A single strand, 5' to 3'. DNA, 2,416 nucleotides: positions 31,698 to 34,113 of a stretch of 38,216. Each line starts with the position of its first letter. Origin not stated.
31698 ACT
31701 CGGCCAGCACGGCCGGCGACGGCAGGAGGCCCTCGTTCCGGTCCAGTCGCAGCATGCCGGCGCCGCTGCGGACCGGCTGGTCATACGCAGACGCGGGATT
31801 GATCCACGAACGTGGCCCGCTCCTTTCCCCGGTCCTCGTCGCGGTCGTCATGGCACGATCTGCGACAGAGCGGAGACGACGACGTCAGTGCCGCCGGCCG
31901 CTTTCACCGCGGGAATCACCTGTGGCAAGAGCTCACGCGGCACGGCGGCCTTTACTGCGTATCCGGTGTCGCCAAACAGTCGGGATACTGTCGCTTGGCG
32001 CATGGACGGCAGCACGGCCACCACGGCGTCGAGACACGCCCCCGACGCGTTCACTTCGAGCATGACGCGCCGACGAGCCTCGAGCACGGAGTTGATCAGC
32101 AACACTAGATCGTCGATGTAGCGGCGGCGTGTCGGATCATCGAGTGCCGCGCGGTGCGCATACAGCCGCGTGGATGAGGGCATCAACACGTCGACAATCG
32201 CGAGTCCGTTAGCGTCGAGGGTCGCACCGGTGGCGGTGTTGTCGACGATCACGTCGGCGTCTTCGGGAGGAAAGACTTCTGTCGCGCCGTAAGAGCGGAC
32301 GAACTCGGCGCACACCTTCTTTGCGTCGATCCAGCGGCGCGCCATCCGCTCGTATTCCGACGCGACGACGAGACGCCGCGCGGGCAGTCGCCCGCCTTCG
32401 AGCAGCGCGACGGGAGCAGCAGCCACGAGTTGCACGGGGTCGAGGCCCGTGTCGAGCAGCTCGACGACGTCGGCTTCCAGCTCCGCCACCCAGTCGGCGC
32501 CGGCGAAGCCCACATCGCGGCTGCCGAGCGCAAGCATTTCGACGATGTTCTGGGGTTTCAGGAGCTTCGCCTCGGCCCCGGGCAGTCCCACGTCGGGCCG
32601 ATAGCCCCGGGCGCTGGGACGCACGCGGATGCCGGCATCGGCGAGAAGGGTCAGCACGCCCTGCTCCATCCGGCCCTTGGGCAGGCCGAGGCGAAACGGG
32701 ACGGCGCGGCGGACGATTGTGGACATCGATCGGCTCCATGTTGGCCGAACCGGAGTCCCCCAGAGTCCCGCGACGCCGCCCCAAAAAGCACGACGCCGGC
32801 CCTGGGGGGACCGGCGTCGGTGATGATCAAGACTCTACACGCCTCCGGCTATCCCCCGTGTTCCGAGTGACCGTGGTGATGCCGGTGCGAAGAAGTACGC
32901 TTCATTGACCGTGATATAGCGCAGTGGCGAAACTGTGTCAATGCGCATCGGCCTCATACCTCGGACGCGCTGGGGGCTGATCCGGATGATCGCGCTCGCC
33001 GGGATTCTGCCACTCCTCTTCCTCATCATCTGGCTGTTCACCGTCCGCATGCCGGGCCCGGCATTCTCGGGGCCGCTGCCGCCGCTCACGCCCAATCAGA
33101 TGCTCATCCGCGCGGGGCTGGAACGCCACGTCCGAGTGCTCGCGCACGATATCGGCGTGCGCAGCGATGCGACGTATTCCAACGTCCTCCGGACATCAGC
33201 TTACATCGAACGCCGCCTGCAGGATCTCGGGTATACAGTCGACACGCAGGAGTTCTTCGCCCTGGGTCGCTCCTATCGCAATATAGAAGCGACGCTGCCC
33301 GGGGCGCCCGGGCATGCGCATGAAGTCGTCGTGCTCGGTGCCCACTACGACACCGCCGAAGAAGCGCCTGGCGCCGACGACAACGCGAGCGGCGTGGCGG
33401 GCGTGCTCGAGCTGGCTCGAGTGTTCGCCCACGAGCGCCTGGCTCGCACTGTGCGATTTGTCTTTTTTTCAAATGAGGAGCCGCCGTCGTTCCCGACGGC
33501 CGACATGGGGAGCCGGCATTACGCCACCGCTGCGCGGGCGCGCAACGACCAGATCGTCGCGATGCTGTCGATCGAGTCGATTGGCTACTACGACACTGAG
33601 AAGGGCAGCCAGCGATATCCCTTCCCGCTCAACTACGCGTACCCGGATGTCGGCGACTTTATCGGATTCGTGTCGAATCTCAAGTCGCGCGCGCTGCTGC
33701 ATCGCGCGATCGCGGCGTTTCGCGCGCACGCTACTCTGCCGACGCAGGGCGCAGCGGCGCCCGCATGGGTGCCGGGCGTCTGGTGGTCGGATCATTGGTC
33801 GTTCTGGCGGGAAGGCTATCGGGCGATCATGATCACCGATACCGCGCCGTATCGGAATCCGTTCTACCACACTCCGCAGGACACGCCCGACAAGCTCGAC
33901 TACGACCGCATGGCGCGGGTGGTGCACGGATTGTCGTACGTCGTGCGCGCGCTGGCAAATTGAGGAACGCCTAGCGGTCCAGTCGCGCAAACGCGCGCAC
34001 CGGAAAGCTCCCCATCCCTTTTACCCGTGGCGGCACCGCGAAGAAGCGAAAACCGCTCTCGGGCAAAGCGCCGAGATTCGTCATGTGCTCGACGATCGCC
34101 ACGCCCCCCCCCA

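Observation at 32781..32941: His-rich leader peptide plus intrinsic terminator upstream of hisG: candidate ribosome-mediated his attenuator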

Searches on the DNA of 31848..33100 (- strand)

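Call 4: search_rna_families(source=window, start=32600, end=33100, threshold=evalue, max_evalue=10, show_alignments=3)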
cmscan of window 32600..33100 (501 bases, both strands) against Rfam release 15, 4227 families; matches with E-value up to 10: 5.
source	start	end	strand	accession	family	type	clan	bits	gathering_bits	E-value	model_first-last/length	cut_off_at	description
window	32785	32841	-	RF01066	6C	Cis-reg;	-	17.9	47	6.6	1-75/75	no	6C RNA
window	32785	32824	-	RF02484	GlsR21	Gene; snRNA; snoRNA; HACA-box;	-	17.5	100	0.83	10-52/112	no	Small nucleolar RNA GlsR21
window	32602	32683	+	RF01383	GRIK4_3p_UTR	Gene;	-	16.8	38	0.9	1-94/94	no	GRIK4 3 prime UTR element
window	32606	32647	-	RF04308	HCV_SL2531-SL2549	Cis-reg;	-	15.7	56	1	1-72/72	no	Hepatitis C virus stem-loop SL2531 and SL2549AU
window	32730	32838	-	RF03227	mir-2528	Gene; miRNA;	-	15.1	102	5.6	1-118/118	no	mir-2528 microRNA precursor family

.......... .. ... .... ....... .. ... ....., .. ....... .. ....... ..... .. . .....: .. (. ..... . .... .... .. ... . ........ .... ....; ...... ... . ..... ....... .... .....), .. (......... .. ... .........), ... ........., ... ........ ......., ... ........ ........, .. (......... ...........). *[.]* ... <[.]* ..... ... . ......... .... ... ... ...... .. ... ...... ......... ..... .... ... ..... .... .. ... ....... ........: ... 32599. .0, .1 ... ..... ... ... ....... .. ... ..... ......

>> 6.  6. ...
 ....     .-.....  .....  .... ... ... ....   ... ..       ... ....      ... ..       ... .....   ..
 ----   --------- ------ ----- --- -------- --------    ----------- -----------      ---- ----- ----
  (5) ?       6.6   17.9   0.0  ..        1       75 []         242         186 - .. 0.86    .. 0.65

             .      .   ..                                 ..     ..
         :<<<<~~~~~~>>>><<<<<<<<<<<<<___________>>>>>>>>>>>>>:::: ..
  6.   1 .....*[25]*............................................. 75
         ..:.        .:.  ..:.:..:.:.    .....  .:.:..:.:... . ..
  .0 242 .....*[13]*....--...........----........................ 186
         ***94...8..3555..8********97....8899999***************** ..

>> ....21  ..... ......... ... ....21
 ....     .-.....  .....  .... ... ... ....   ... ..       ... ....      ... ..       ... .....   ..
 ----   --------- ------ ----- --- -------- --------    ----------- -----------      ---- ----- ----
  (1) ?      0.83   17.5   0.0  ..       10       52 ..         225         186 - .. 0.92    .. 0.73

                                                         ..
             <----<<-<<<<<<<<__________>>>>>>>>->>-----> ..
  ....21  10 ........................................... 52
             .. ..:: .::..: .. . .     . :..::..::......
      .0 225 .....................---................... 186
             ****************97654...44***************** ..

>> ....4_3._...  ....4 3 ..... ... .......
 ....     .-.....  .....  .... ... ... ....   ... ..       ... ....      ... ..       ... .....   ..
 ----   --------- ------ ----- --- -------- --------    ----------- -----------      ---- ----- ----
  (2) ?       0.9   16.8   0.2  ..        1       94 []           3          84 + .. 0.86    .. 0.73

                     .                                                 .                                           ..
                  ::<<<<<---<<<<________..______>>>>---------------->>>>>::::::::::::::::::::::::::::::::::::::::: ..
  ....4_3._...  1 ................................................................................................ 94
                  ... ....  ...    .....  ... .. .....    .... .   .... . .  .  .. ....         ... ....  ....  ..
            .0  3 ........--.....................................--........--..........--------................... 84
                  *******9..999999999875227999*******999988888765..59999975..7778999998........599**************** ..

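Call 41: build_rna_model(alignment_id=A2)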
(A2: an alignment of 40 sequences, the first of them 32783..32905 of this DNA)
Model R1 built from alignment A2 (40 sequences, 182 columns); structure: RNAalifold consensus.
model positions 136; base pairs 10; branch points 0; effective number of sequences 29.03; information 0.59 bits per position. Calibrated on 0.2 Mb of random sequence (short: E-values are rough).
structure used (alignment columns):
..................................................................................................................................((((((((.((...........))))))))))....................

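Call 42: search_with_rna_model(model_id=R1, sources=[window, L001, L002, L003, L004, L005, L006, L007, L008, L009, L010, L011, L012, L013, L014, L015, L016, L017, L018, L019, L020, L021, L022, L023, L024, L025, L026, L027, L028, L029, L030, L031, L032, L033, L034, L035, L036, L037, L038, L039, L040, L041, L042, L043, L044, L045, L046, L047, L048, L049, L050, L051, L052, L053, L054, L055, L056, L057, L058, L059, L060, L061, L062, L063, L064, L065, L066, L067, L068, L069, L070, L071, L072, L073, L074, L075, L076, L077, L078, L079, L080], max_evalue=1)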
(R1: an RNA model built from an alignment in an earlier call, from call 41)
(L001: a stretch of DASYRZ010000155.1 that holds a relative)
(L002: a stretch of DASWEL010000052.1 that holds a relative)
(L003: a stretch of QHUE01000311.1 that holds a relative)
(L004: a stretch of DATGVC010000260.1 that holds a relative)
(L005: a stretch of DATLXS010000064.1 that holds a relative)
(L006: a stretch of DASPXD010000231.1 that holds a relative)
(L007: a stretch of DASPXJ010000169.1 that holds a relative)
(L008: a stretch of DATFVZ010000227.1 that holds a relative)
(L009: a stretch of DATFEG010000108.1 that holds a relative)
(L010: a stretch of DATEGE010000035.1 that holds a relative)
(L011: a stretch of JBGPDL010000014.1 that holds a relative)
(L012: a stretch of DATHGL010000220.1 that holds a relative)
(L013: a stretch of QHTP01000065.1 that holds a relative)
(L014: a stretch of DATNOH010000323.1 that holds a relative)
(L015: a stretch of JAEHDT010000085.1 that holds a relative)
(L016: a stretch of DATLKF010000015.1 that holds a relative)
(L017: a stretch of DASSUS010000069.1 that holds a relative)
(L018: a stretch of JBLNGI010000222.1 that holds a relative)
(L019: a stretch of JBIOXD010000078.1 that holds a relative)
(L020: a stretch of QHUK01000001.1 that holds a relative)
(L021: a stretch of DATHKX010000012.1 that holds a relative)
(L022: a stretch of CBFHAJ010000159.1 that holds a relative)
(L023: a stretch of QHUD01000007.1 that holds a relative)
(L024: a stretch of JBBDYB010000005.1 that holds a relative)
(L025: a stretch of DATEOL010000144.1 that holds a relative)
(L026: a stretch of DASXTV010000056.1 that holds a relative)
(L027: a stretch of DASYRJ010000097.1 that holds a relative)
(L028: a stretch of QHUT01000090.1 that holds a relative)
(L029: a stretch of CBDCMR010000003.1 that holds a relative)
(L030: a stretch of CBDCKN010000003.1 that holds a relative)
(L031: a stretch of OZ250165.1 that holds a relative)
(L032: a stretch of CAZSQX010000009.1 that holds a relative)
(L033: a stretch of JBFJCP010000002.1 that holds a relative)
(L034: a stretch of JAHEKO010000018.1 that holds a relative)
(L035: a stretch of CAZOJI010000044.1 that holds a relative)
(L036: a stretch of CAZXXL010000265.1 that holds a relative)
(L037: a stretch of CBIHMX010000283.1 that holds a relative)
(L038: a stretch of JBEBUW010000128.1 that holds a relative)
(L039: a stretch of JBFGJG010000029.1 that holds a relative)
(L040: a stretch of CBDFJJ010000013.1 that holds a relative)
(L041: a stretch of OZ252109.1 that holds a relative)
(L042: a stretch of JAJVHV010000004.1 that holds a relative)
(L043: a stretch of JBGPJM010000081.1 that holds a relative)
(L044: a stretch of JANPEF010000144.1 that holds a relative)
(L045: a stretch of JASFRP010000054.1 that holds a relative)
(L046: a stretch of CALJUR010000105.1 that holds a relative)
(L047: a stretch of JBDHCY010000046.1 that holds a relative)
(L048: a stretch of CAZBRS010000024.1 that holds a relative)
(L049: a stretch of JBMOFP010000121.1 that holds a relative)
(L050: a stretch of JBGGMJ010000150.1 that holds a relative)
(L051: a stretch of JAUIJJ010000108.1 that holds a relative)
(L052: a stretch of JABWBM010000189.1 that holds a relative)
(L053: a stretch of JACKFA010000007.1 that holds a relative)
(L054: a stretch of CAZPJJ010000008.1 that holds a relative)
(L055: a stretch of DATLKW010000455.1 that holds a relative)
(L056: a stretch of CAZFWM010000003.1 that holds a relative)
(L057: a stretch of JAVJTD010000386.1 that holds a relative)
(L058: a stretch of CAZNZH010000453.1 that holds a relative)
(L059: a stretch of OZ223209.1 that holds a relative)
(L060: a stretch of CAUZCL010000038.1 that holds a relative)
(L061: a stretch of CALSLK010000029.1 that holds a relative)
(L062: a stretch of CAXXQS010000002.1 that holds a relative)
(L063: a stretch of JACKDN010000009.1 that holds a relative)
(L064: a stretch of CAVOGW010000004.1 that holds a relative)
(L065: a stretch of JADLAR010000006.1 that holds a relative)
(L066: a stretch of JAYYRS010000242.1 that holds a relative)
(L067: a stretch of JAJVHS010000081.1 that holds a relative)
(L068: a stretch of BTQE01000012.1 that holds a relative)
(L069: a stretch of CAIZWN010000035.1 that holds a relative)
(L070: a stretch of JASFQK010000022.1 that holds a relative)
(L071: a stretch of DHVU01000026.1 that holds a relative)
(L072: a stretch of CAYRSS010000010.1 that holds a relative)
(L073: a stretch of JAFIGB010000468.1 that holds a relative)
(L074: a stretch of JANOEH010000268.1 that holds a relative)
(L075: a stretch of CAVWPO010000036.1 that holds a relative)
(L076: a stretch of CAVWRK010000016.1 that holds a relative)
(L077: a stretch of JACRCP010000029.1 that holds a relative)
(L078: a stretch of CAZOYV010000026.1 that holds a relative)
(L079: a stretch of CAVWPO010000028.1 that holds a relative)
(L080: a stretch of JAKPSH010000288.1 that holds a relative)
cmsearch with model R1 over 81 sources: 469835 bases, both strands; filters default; matches with E-value up to 1: 126.
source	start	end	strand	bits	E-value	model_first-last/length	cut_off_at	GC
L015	2282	2426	+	105.8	1.3e-19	1-136/136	no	0.66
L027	2299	2439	+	102.2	6.8e-19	1-136/136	no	0.67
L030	2282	2425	+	101.2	1.1e-18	1-136/136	no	0.59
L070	2219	2355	+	101.1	1.1e-18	1-136/136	no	0.61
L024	2294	2437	+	99.4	2.5e-18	1-136/136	no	0.65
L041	2285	2428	+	99.3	2.6e-18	1-136/136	no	0.58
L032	402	547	+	97.5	6.2e-18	1-136/136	no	0.62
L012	2174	2320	+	97.2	7.3e-18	1-136/136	no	0.68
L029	2283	2426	+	95.3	1.8e-17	1-136/136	no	0.58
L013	2292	2441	+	93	5.2e-17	1-136/136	no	0.63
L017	1332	1454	+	93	5.2e-17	1-136/136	no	0.64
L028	2302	2452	+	92.5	6.5e-17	1-136/136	no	0.64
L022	2306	2453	+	92.2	7.4e-17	1-136/136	no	0.66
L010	2345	2490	+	91.7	9.5e-17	1-136/136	no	0.66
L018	1920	2043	+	91.2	1.2e-16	1-136/136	no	0.65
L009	2330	2452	+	90.4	1.7e-16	1-136/136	no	0.66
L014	1105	1251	+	89.7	2.4e-16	1-136/136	no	0.66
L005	2313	2435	+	89.5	2.7e-16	1-136/136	no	0.61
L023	2278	2425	+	88.8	3.7e-16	1-136/136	no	0.66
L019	2323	2445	+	88.1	5.1e-16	1-136/136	no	0.67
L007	2311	2436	+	87.8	6e-16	1-136/136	no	0.65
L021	2299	2445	+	87.8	6.1e-16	1-136/136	no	0.66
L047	2287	2437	+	86.8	9.7e-16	1-136/136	no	0.68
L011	2276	2423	+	86.5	1.1e-15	1-136/136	no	0.72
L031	2289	2426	+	86.3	1.2e-15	1-136/136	no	0.57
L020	2281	2425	+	85.7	1.6e-15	1-136/136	no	0.65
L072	2310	2436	+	85.6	1.7e-15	1-136/136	no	0.58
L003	635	757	+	85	2.2e-15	1-136/136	no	0.62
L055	2260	2412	+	84.7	2.6e-15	1-136/136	no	0.66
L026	2314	2435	+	84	3.6e-15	1-136/136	no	0.62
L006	2311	2436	+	83.4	4.8e-15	1-136/136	no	0.64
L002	2323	2445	+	82.4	7.6e-15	1-136/136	no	0.62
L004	2321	2443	+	81.1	1.4e-14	1-136/136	no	0.65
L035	2259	2413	+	80.6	1.7e-14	1-136/136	no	0.57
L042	2297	2434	+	80.1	2.2e-14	1-136/136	no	0.61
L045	2096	2236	+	79.9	2.4e-14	1-136/136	no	0.64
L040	2293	2443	+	79.3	3.3e-14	1-136/136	no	0.56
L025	2326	2461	+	79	3.8e-14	1-136/136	no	0.66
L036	958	1077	+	78.9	3.9e-14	1-136/136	no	0.6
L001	2322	2444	+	78.7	4.3e-14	1-136/136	no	0.63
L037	2324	2461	+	78.3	5.2e-14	1-136/136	no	0.61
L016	2275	2431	+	76.2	1.4e-13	1-136/136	no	0.7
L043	2280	2414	+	74.3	3.4e-13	1-136/136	no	0.65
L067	2322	2451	+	73.7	4.6e-13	1-136/136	no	0.62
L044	2291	2418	+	72.4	8.3e-13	1-136/136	no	0.62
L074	2291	2418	+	72.4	8.3e-13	1-136/136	no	0.62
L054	2296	2427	+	70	2.6e-12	1-136/136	no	0.68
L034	2323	2444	+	69.4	3.5e-12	1-136/136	no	0.65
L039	1805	1953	+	69.3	3.7e-12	1-136/136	no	0.63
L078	2318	2437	+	67.6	8.1e-12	1-136/136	no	0.69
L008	1968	2078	+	66.1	1.6e-11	1-136/136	no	0.66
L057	2284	2421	+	63.7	5e-11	1-136/136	no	0.67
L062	2321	2446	+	61.5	1.5e-10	1-136/136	no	0.53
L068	2309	2452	+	61.2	1.7e-10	1-136/136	no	0.53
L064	2310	2445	+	61.1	1.7e-10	1-136/136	no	0.6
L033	2290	2430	+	61.1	1.8e-10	1-136/136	no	0.7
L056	2295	2429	+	60.9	1.9e-10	1-136/136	no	0.48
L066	2282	2406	+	57.2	1.1e-09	1-136/136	no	0.65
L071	2244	2386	+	56.5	1.5e-09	1-136/136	no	0.57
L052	2177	2306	+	54.4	4.1e-09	1-136/136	no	0.57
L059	2338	2459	+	52.7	9.1e-09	1-136/136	no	0.48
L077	1684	1807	+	50.2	2.9e-08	1-136/136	no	0.63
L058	789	917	+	46.4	1.8e-07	1-136/136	no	0.7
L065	2228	2363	+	46.2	1.9e-07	1-136/136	no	0.53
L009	2412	2520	-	32.9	0.0001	1-136/136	no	0.69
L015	2386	2523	-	30.9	0.00026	1-136/136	no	0.71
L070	2317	2397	-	29.9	0.00042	46-136/136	no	0.7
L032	508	624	-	28.4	0.00082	1-136/136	no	0.63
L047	2398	2474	-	28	0.001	56-136/136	no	0.74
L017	1414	1523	-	26.5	0.002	1-136/136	no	0.67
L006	2399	2428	-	26.5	0.002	105-132/136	no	0.83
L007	2399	2428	-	26.5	0.002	105-132/136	no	0.83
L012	2286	2312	-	26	0.0026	105-129/136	no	0.89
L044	2378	2446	-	25.8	0.0029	70-136/136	no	0.72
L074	2378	2446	-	25.7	0.003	70-136/136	no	0.74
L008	2037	2070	-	25.4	0.0035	105-135/136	no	0.79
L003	721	749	-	25.4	0.0035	105-131/136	no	0.86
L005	2399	2427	-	25.4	0.0035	105-131/136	no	0.86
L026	2399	2427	-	25.4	0.0035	105-131/136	no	0.86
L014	1217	1243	-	25.2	0.0039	105-129/136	no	0.89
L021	2411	2437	-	25.2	0.0039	105-129/136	no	0.89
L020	2392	2417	-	25.1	0.004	105-128/136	no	0.92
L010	2456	2482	-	24.9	0.0043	105-129/136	no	0.85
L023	2390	2417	-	24.5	0.0052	105-129/136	no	0.86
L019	2408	2437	-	24.5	0.0054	105-131/136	no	0.87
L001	2408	2437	-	24.3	0.0059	105-131/136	no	0.87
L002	2408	2437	-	24.3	0.0059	105-131/136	no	0.87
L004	2406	2435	-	24.3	0.0059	105-131/136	no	0.87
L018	2006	2035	-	24.3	0.0059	105-131/136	no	0.87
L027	2407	2430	-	23.6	0.008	106-127/136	no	0.83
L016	2394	2423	-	23.4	0.0087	105-129/136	no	0.87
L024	2406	2428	-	23.2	0.0099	106-127/136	no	0.83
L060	2265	2383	+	22.1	0.016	1-136/136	no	0.52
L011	2382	2448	-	21.3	0.023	48-136/136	no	0.79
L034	2405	2436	-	20.8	0.03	105-134/136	no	0.69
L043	2382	2406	-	20.1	0.041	105-128/136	no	0.76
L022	2417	2444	-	20.1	0.041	106-127/136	no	0.86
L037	2422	2488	-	18.7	0.081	68-136/136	no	0.63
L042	2396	2473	-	18.4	0.094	56-136/136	no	0.73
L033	2392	2422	-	18.2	0.1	105-133/136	no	0.84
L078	2407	2429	-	17.9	0.12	105-128/136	no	0.87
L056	2388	2502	-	17.6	0.14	1-136/136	no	0.57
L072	2399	2435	-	17.1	0.17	98-136/136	no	0.62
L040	2411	2434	-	17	0.18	106-127/136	no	0.79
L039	1914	1945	-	16.6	0.22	105-134/136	no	0.66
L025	2431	2451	-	16.5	0.23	107-126/136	no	0.95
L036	1042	1069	-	16.5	0.23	105-133/136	no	0.82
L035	2383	2403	-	16.4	0.24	107-126/136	no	0.86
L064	2406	2515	-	16.3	0.25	1-136/136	no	0.59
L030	2393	2416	-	16.2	0.26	106-127/136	no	0.79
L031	2394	2417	-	16.2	0.26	106-127/136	no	0.79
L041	2396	2419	-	16.2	0.26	106-127/136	no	0.75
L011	1953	2114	-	16.1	0.28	1-136/136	no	0.62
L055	2373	2403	-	15.8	0.31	106-127/136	no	0.9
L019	3348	3482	+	15.1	0.45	1-136/136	no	0.64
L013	2404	2433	-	14.9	0.49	105-129/136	no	0.73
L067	2414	2498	-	14.9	0.49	54-136/136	no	0.68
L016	1942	2100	-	14.9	0.49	1-136/136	no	0.62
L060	2351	2375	-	14.8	0.5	105-129/136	no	0.64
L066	2478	2545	+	14.3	0.65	1-136/136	no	0.62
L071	2356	2376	-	13.9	0.79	107-126/136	no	0.86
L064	3632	3740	-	13.7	0.84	1-136/136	no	0.65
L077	1774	1798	-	13.7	0.86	106-127/136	no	0.68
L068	2421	2443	-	13.4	1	106-127/136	no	0.74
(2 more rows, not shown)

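Call 46: search_rna_families(sources=[L010, L024, L030, L036, L043, L059, L068, L070, L071, L072], threshold=evalue, max_evalue=0.1)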
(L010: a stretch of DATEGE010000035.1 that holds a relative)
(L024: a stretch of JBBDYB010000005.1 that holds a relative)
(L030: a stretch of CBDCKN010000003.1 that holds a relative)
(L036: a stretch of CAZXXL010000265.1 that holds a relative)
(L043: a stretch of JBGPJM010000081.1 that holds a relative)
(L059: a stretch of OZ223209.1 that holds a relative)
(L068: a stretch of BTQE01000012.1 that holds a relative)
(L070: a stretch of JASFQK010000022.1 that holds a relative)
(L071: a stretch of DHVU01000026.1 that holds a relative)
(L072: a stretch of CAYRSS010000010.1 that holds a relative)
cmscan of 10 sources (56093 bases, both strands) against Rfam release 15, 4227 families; matches with E-value up to 0.1: 3.
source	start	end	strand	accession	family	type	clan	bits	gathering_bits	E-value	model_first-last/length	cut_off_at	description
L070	1683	1755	+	RF00005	tRNA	Gene; tRNA;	CL00001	69.8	29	3.1e-13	1-71/71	no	tRNA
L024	1645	1735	-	RF00005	tRNA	Gene; tRNA;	CL00001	59.9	29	1.6e-10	1-71/71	no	tRNA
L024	1645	1700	+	RF04351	Plastid-psbl-rps4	Cis-reg;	-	54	68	7.7e-09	1-53/53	no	Plastid-psbl-rps4 3UTR RNA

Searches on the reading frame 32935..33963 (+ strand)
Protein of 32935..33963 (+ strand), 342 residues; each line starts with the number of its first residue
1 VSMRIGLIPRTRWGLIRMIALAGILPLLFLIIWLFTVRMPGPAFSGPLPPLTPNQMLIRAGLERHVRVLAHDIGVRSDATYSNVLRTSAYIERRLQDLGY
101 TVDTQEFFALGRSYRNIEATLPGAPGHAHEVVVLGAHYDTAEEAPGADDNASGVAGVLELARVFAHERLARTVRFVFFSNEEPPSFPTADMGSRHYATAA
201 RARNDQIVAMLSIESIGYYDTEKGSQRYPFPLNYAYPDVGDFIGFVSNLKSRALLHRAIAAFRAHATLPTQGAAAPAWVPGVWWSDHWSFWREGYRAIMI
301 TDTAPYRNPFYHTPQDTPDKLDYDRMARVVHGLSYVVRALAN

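Call 35: search_protein_families(library=pfam, proteins=[window:32935-33963:+], max_evalue=0.00001)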
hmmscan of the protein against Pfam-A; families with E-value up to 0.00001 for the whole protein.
window:32935-33963:+ (342 aa): 2 families
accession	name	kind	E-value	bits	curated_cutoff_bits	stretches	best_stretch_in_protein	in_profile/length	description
PF04389.22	Peptidase_M28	-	3.5e-34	118.7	21.3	1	116-335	1-191/193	Peptidase family M28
PF01546.33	Peptidase_M20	-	4.5e-07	30.4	24.6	1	144-211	30-96/206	Peptidase family M20/M25/M40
